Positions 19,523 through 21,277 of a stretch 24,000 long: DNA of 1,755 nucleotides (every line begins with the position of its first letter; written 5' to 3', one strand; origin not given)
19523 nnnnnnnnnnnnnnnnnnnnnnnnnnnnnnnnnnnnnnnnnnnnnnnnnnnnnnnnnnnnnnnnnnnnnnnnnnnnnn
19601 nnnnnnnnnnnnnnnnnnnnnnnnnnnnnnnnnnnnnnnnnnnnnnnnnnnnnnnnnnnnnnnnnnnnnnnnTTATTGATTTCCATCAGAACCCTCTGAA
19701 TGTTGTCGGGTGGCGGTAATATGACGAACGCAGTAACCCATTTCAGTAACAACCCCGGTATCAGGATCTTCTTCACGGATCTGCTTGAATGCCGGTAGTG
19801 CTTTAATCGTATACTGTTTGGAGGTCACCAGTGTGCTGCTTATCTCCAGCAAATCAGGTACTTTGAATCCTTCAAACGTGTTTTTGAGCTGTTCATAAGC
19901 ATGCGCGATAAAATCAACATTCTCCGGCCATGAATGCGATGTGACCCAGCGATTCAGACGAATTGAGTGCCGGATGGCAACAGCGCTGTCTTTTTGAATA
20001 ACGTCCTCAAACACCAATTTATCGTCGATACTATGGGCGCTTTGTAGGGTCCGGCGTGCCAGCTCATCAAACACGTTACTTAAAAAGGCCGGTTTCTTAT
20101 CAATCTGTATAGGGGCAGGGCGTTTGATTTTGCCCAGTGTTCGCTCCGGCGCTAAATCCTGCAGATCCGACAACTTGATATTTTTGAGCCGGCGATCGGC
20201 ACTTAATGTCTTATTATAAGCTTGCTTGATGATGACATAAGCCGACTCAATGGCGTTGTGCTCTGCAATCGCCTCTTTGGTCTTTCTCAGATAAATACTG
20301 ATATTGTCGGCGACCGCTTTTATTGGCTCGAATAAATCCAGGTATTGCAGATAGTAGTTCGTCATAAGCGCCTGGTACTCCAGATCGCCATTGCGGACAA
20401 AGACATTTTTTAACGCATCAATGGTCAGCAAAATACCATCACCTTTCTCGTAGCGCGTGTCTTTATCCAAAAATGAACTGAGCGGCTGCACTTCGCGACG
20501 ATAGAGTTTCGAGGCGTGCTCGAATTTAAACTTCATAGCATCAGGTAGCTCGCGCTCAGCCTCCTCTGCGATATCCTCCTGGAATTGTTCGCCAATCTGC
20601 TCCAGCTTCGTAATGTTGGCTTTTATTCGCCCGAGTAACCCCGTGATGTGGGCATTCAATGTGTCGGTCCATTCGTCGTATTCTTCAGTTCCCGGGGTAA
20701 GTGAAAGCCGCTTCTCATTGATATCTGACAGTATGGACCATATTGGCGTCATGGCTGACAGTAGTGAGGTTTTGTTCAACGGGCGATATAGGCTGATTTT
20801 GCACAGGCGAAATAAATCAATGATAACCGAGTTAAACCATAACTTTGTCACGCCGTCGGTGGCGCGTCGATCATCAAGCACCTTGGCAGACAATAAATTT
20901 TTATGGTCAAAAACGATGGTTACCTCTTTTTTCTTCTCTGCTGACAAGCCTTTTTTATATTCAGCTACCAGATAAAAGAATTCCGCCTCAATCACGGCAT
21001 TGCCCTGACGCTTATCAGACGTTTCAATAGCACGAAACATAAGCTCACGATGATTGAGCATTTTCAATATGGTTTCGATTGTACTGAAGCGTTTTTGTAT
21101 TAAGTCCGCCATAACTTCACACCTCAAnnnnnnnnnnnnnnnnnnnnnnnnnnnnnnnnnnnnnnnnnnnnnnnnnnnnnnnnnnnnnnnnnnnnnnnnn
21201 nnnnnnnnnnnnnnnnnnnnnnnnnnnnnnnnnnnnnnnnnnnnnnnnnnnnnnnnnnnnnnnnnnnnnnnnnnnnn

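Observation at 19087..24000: Translationally coupled SMC/Rad50-like ATPase plus two partner proteins: candidate condensin-like (Mks/Wadjet-like) or ABC-three-component defence module with non-canonical gene order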

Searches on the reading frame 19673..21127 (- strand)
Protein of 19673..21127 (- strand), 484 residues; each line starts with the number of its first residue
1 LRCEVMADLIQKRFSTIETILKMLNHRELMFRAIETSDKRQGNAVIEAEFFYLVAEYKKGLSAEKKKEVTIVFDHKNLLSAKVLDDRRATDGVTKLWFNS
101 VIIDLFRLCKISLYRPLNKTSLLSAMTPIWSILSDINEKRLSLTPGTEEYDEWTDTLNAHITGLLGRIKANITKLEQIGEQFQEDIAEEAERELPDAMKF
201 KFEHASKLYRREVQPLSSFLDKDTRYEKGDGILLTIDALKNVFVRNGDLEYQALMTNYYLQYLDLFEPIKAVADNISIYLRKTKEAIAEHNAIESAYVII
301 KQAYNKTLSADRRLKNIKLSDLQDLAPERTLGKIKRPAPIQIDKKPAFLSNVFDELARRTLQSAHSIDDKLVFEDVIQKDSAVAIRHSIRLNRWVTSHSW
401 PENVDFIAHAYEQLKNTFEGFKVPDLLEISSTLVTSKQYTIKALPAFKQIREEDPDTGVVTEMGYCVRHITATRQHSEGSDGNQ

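Call 3: search_protein_families(library=pfam, proteins=[window:19673-21127:-], max_evalue=1)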
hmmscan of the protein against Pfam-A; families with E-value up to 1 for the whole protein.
window:19673-21127:- (484 aa): 2 families
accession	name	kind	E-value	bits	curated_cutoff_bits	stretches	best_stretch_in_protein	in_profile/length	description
PF16043.11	DUF4795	-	0.0098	15.7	34.8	1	148-218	84-154/208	Domain of unknown function (DUF4795)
PF14088.11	DUF4268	-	0.17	12.3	27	1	340-420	55-138/140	Domain of unknown function (DUF4268)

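Call 4: search_protein_families(library=padloc, proteins=[window:19673-21127:-], max_evalue=1)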
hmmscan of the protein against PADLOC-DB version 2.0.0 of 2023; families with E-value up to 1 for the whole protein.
window:19673-21127:- (484 aa): 0 families

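Call 5: search_protein_families(library=ncbifam, proteins=[window:19673-21127:-], max_evalue=1)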
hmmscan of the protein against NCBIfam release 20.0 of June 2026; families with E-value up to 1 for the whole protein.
window:19673-21127:- (484 aa): 1 family
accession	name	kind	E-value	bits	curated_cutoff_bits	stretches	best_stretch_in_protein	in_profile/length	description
NF003342.0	PRK04358.1-3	equivalog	0.028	13.8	353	1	319-392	60-133/203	hypothetical protein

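Call 10: find_encoding_contigs(protein=window:19676-21112:-, flank=10000, max_places=6)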
Protein window:19676-21112:- (479 aa): 1 contig read that carries it; 1 place shown.
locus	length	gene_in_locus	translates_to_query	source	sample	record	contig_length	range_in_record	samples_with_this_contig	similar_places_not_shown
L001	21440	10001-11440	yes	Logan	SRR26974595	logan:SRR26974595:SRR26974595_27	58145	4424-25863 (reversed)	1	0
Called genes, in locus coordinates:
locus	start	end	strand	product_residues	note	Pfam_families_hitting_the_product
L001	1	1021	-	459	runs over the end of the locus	PF07804:HipA_C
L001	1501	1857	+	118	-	-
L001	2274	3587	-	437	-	PF13657:Couple_hipA, PF07804:HipA_C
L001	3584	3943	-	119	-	PF01381:HTH_3 (weak)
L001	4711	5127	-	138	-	PF09722:Xre_MbcA_ParS_C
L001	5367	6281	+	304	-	PF26109:WHD_BrxR, PF13280:WYL, PF26107:BrxR_CTD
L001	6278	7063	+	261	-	PF09983:JetD_C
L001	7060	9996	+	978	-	-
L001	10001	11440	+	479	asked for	-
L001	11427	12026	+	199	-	PF21980:MksE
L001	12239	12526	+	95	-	-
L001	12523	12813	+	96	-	PF05016:ParE_toxin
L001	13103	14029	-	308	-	PF08843:AbiEii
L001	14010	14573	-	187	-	-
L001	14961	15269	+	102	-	-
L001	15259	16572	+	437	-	PF13657:Couple_hipA, PF07804:HipA_C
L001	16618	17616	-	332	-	PF07804:HipA_C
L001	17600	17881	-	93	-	-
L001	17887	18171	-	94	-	PF13560:HTH_31 (weak), PF01381:HTH_3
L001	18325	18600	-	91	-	PF13173:AAA_14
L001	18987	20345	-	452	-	PF07603:Lcl_C (weak)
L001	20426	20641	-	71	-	PF13683:rve_3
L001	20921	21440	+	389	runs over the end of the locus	PF12323:HTH_OrfB_IS605, PF01385:OrfB_IS605, PF07282:Cas12f1-like_TNB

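Call 13: search_protein_families(library=pfam, proteins=[L001:5367-6281:+, L001:6278-7063:+, L001:7060-9996:+], max_evalue=0.1)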
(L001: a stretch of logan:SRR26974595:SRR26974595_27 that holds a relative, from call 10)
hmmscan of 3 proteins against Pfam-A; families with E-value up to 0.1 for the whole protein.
L001:5367-6281:+ (304 aa): 2 families
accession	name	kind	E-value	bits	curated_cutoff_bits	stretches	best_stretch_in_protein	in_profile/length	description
PF13280.12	WYL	-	1.5e-09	38.1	21.8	1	142-207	4-69/70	WYL domain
PF05822.18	UMPH-1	-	0.054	13.5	23.7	0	218-256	34-71/246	Pyrimidine 5'-nucleotidase (UMPH-1)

L001:6278-7063:+ (261 aa): 3 families
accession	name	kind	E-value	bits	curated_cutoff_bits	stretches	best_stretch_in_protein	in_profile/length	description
PF09983.15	JetD_C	-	7e-08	32.5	22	1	122-256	42-170/179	Wadjet protein JetD, C-terminal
PF23947.1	DUF7281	-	0.00047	20.2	27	1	121-257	43-175/183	Domain of unknown function (DUF7281)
PF11387.14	DUF2795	-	0.048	14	25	0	206-238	19-51/54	Protein of unknown function (DUF2795)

L001:7060-9996:+ (978 aa): 4 families
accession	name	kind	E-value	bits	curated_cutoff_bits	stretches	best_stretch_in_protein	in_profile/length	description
PF13555.12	AAA_29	-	0.0047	17.1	27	1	29-62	22-57/61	P-loop containing region of AAA domain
PF15216.11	TSLP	-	0.036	14.5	27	0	288-362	41-114/125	Thymic stromal lymphopoietin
PF01926.29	MMR_HSR1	-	0.041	14.4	21.9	0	32-49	2-19/113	50S ribosome-binding GTPase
PF24227.1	DUF7443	-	0.06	13.4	27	0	518-537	26-46/58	Domain of unknown function (DUF7443)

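Call 14: search_protein_families(library=padloc, proteins=[L001:5367-6281:+, L001:6278-7063:+, L001:7060-9996:+], max_evalue=0.1)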
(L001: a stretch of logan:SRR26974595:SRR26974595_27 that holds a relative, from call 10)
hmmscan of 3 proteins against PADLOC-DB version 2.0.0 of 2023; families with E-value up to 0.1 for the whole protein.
L001:5367-6281:+ (304 aa): 2 families
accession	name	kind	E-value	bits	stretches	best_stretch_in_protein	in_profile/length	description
PDLC01457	WYL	-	4e-17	60.6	1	125-242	111-207/229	"CAS-I,CAS-II,CAS-III,CAS-IV,CAS-V,CAS-VI; associated_signaling"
PDLC01652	WYL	-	6.1e-08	31.1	1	141-225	20-93/162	"CAS-I,CAS-II,CAS-III,CAS-IV,CAS-V,CAS-VI; associated_signaling"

L001:6278-7063:+ (261 aa): 7 families
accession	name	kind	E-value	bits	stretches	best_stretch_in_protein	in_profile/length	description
PDLC00533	JetD1|JetD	-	0.00015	18.9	1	176-257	321-406/409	DUF2220; DUF3322; DUF2399 domain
PDLC00530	JetD1|JetD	-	0.00029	18.2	1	126-254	253-372/391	DUF2220; DUF3322; DUF2399 domain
PDLC00594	JetD3|JetD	-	0.00049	17.6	1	114-205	184-273/345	DUF2239; DUF2220 domain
PDLC00520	JetD1|JetD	-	0.0096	12.9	1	150-215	256-321/398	DUF2220; DUF3322; DUF2399 domain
PDLC00524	JetD1|JetD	-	0.034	11.2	1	179-257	308-386/387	DUF2220; DUF3322; DUF2399 domain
PDLC00592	JetD3|JetD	-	0.036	11.4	1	122-203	184-272/346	DUF2239; DUF2220 domain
PDLC00556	JetD2|JetD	-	0.036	11.2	1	153-257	313-417/430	DUF2220; DUF3322; DUF2399 domain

L001:7060-9996:+ (978 aa): 9 families
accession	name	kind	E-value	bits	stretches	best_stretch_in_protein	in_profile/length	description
PDLC00551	JetC2|JetC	-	5.7e-05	19.1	2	513-758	807-1054/1365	DUF3584 domain; MukB-like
PDLC03862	LmuB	-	9.6e-05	18.9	2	251-439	223-404/643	-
PDLC03865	LmuB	-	0.00024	17.4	1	240-445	622-830/1007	-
PDLC00519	JetC1|JetC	-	0.0022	14.3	1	251-441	262-434/1097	DUF3584 domain; MukB-like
PDLC01751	Cas2c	-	0.0047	15.4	0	319-371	16-66/95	-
PDLC03868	LmuB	-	0.017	11.4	1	401-627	265-484/1035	-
PDLC03859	LmuB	-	0.033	11.4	0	492-631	330-478/611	-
PDLC00512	JetC1|JetC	-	0.065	9.2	1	258-474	636-858/1123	DUF3584 domain; MukB-like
PDLC00582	JetC3|JetC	-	0.066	8.9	1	243-484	785-1027/1472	DUF3584 domain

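Call 15: search_solved_structures(query=L001:7060-9996:+, max_evalue=1)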
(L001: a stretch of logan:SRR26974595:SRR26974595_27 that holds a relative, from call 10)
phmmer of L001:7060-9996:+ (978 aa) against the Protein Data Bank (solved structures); distinct sequences matched with E-value up to 1: 3.
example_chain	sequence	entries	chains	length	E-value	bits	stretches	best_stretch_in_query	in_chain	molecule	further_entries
4fe9_A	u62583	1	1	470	0.04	15.3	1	156-249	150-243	Outer membrane protein SusF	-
5a0d_A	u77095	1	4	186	0.25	12.6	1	174-247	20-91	SURFACE ANCHORED PROTEIN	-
5a0g_A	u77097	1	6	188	0.43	11.9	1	174-248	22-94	SURFACE ANCHORED PROTEIN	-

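Call 16: search_solved_structures(query=L001:6278-7063:+, max_evalue=1)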
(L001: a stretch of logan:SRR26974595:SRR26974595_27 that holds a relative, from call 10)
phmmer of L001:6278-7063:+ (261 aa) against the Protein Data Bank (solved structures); distinct sequences matched with E-value up to 1: 2.
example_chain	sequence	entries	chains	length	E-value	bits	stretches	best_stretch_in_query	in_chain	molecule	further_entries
4akx_B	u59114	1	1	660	0.76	12.5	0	197-246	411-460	EXOU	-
3tu3_B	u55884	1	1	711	0.92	12.2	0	197-246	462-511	ExoU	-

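Call 18: find_homologous_proteins(query=L001:10001-11440:+, max_evalue=0.001)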
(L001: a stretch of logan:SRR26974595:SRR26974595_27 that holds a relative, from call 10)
Query L001:10001-11440:+ (479 aa): 16 proteins with E <= 0.001 among 8000 candidates.
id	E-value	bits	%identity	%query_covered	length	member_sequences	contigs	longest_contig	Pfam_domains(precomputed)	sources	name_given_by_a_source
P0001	0.0e+0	1031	97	100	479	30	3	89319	-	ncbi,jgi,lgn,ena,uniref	ncbi:hypothetical protein V6D52_12035 [Idiomarina loihiensis]|uniref:hypothetical protein n=1 Tax=Id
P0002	5.4e-281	950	88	100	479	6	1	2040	-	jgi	jgi:hypothetical protein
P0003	6.2e-148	512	52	94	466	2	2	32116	-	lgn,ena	-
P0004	7.1e-144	498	50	94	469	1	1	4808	-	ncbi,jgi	ncbi:MAG: hypothetical protein ACI9JN_002812 [Bacteroidia bacterium]|jgi:hypothetical protein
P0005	2.6e-143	496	50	94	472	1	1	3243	-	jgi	jgi:hypothetical protein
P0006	3.6e-137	476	48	96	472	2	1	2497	-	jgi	jgi:hypothetical protein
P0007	7.1e-137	475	47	96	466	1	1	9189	-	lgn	-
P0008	1.3e-135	471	50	94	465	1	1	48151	-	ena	-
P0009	1.6e-133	464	48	96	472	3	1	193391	-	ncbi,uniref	ncbi:hypothetical protein [Shewanella frigidimarina]|uniref:hypothetical protein n=1 Tax=Shewanella 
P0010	1.9e-132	461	47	94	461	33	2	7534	-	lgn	-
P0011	9.9e-131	455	46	96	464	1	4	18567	-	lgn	-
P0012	2.1e-113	398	43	96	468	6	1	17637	-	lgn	-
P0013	1.1e-109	386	57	63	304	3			-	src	-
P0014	1.2e-109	386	41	97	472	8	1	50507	-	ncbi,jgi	jgi:hypothetical protein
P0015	4.0e-108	380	40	96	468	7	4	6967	-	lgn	-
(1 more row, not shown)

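Call 21: find_homologous_proteins(query=L001:7060-9996:+, max_evalue=0.001)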
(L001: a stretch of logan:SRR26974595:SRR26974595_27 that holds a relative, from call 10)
Query L001:7060-9996:+ (978 aa): 26 proteins with E <= 0.001 among 8000 candidates.
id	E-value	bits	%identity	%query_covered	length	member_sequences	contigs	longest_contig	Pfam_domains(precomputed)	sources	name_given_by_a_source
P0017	0.0e+0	2067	95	100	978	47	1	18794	-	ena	-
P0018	0.0e+0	1937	89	100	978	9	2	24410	-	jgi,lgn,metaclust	metaclust:\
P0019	3.4e-227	775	41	98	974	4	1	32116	-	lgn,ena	-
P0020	1.8e-215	736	40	100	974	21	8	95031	-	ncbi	-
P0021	5.2e-214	731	40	99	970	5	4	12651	-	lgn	-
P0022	6.3e-214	731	40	99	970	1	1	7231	-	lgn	-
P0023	9.0e-214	731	39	100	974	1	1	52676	-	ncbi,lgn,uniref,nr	ncbi:hypothetical protein L5L78_23215 [Shewanella sp. SM34]|uniref:hypothetical protein n=1 Tax=uncl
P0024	1.1e-213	730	40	99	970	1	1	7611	-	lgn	-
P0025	5.1e-213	728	40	99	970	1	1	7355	-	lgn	-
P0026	5.6e-213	728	40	99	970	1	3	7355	-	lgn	-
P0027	6.5e-209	714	41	96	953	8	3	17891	-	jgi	-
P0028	2.1e-208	713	39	98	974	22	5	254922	-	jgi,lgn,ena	-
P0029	2.9e-208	712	39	99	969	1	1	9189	-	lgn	-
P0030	1.0e-205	704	39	100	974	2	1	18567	-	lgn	-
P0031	3.5e-199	682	39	97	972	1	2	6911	-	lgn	-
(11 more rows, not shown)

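Call 23: search_solved_structures(query=A2, max_evalue=10, show_alignments=2)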
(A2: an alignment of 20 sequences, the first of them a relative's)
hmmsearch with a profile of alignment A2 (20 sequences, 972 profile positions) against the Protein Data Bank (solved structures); distinct sequences matched with E-value up to 10: 52.
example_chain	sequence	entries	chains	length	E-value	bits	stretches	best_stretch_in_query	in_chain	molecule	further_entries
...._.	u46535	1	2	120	0.0025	19.2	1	534-645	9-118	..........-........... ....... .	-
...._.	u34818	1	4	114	0.0043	18.4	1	539-646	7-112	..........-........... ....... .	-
8bd7_L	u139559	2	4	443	0.01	17.1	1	559-672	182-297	Clusterin-associated protein 1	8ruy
6xns_A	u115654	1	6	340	0.015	16.6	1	376-678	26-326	C3_crown-05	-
2dnx_A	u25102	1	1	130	0.021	16.1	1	547-649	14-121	Syntaxin-12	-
7jh6_A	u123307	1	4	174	0.027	15.7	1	464-621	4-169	Two-domain di-Zn(II) and porphyrin-binding protein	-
4xa3_A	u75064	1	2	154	0.035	15.4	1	263-377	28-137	Gp7-MYH7(1361-1425)-Eb1 chimera protein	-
1l8d_A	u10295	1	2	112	0.036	15.3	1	322-420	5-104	DNA double-strand break repair rad50 ATPase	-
6fia_A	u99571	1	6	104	0.039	15.2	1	278-373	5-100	LINE-1 retrotransposable element ORF1 protein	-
8qox_B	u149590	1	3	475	0.045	15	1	525-631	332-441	Conserved membrane protein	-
6zff_A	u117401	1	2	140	0.047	14.9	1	305-425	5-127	DNA double-strand break repair Rad50 ATPase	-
13bv_D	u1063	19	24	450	0.051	14.8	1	502-625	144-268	Beclin-1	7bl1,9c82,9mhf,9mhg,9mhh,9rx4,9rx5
8a3k_UNK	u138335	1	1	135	0.055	14.7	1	561-686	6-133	sc-apCC-4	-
5amo_A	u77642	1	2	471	0.057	14.7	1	493-614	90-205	NOELIN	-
1i6z_A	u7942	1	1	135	0.07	14.4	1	572-686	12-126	BAG-FAMILY MOLECULAR CHAPERONE REGULATOR-1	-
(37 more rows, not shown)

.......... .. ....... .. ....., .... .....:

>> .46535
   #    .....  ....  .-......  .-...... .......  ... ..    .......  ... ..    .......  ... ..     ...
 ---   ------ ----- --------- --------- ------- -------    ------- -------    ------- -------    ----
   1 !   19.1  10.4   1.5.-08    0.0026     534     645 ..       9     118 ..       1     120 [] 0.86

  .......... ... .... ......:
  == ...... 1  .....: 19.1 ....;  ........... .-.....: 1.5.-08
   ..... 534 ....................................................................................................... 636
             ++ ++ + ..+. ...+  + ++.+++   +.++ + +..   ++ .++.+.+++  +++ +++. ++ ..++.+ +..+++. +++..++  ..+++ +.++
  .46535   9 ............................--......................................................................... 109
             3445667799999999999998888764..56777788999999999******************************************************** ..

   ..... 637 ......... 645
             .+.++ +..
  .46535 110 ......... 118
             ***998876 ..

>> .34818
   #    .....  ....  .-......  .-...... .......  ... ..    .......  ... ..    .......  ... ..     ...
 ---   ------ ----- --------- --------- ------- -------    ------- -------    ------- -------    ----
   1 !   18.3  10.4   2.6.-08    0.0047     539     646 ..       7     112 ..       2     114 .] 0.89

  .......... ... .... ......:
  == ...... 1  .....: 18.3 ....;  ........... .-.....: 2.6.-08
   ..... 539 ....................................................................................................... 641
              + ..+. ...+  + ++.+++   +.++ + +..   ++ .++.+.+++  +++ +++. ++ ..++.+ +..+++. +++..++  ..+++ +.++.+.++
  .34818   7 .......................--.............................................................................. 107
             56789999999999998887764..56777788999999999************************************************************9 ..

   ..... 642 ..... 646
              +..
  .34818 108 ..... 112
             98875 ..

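Call 24: search_solved_structures(query=A1, max_evalue=10)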
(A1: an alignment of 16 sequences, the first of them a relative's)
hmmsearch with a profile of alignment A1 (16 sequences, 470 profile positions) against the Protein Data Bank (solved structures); distinct sequences matched with E-value up to 10: 1.
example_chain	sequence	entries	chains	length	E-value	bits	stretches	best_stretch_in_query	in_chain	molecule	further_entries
4zn0_A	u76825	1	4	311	1.3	10.8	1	59-100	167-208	Thioredoxin reductase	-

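Call 29: find_related_loci(query=A1, collection=genome_contigs, flank=10000)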
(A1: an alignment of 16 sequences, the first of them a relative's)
Query A1 (479 aa) in genome_contigs; peptide patterns used: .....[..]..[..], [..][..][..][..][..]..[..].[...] (x = any residue, [..] = any of these).
66 stretches matched a pattern; 7 encode a relative of the query (tblastn E <= 1e-3); 7 distinct loci.
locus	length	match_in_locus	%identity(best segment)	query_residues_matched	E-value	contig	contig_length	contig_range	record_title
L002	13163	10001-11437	98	1-479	0e+0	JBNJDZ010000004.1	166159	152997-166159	MAG: Pseudomonadota bacterium isolate Y23_30dBSe4.bin.144 NODE_7_length_166159_cov_33.197597, whole genome shotgun seque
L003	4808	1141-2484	50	1-448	8e-157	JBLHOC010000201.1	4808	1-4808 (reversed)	MAG: Bacteroidia bacterium isolate 3300055726_19 Ga0535650_0036718, whole genome shotgun sequence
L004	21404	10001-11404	41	2-473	4e-121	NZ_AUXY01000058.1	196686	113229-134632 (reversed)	Pseudoalteromonas luteoviolacea H33-S contig_21, whole genome shotgun sequence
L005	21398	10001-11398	41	4-473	4e-121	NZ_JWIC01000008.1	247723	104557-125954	Pseudoalteromonas luteoviolacea strain HI1 scaffold5_7, whole genome shotgun sequence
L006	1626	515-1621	50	7-375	6e-131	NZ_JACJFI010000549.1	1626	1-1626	Shewanella sp. SG41-4 NODE_549_length_1626_cov_2.0, whole genome shotgun sequence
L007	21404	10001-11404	41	2-473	4e-121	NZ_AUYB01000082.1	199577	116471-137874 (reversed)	Pseudoalteromonas luteoviolacea DSM 6061 contig_20, whole genome shotgun sequence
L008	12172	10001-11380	41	2-466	2e-117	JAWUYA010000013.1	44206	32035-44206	MAG: Colwellia sp. isolate HBSea_ice_MAG756 BAT.756_554610_flag=1_multi=13.0000_len=44206, whole genome shotgun sequence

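Call 32: search_protein_representatives(alignment_id=A1)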
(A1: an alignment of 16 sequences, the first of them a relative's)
Query: 16 sequences, 470 profile positions. Proteins with E-value up to 0.001 (for the whole library): 66; up to 1e-10: 40; up to 1e-30: 26. The best 66 are listed.
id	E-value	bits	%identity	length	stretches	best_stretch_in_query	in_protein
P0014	2.7e-213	725.4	-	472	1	3-467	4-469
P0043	1.6e-169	581.0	-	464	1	1-462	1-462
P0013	7.1e-161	552.5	-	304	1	1-304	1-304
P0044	1.1e-149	515.6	-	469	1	4-460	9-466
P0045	1.4e-149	515.2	-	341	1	121-464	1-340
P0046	1.9e-97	343.4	-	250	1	1-218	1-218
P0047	2.5e-87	310.0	-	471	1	6-467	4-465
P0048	5.8e-73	262.6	-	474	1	4-460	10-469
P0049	6.4e-70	252.6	-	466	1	6-465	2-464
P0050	2.7e-63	230.8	-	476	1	6-463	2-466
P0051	1.7e-61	224.8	-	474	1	7-455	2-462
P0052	7.6e-61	222.7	-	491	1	6-466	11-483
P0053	1.3e-60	221.9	-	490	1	4-463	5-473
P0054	3.4e-60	220.6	-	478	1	4-456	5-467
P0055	3.5e-60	220.5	-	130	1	55-181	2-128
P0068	2.8e-26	108.7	-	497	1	3-467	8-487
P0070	5.2e-20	88.1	-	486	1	3-462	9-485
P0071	1.5e-18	83.2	-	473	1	13-439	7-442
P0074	7.6e-15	71.0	-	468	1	13-465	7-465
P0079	1.7e-12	63.3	-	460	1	13-457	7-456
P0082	2.1e-09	53.1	-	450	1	15-454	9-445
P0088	3.4e-08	49.1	-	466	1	10-460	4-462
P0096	3.2e-06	42.6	-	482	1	13-462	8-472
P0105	3.8e-04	35.8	-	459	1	15-456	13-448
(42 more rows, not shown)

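Call 33: search_protein_families(library=pfam, proteins=[P0052, P0068, P0070, P0071, P0074, P0079, P0082, P0088, P0096, P0105], max_evalue=0.01)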
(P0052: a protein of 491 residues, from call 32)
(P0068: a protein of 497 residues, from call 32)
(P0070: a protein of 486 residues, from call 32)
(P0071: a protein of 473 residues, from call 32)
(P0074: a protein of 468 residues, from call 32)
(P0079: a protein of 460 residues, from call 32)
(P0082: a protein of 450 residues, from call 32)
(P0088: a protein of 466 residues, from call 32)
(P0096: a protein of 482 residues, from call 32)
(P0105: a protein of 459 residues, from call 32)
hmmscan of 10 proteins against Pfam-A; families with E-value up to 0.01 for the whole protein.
P0052 (491 aa): 0 families

P0068 (497 aa): 0 families

P0070 (486 aa): 0 families

P0071 (473 aa): 0 families

P0074 (468 aa): 1 family
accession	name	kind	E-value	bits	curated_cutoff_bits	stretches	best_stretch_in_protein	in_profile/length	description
PF11647.13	MLD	-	0.0048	17.4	35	0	43-83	25-65/81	Membrane Localization Domain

P0079 (460 aa): 0 families

P0082 (450 aa): 0 families

P0088 (466 aa): 1 family
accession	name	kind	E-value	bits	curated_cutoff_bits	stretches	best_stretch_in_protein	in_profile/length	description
PF17935.6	TetR_C_27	-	0.0039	17.7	26.1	1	145-209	28-89/106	Tetracyclin repressor-like, C-terminal domain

P0096 (482 aa): 0 families

P0105 (459 aa): 0 families
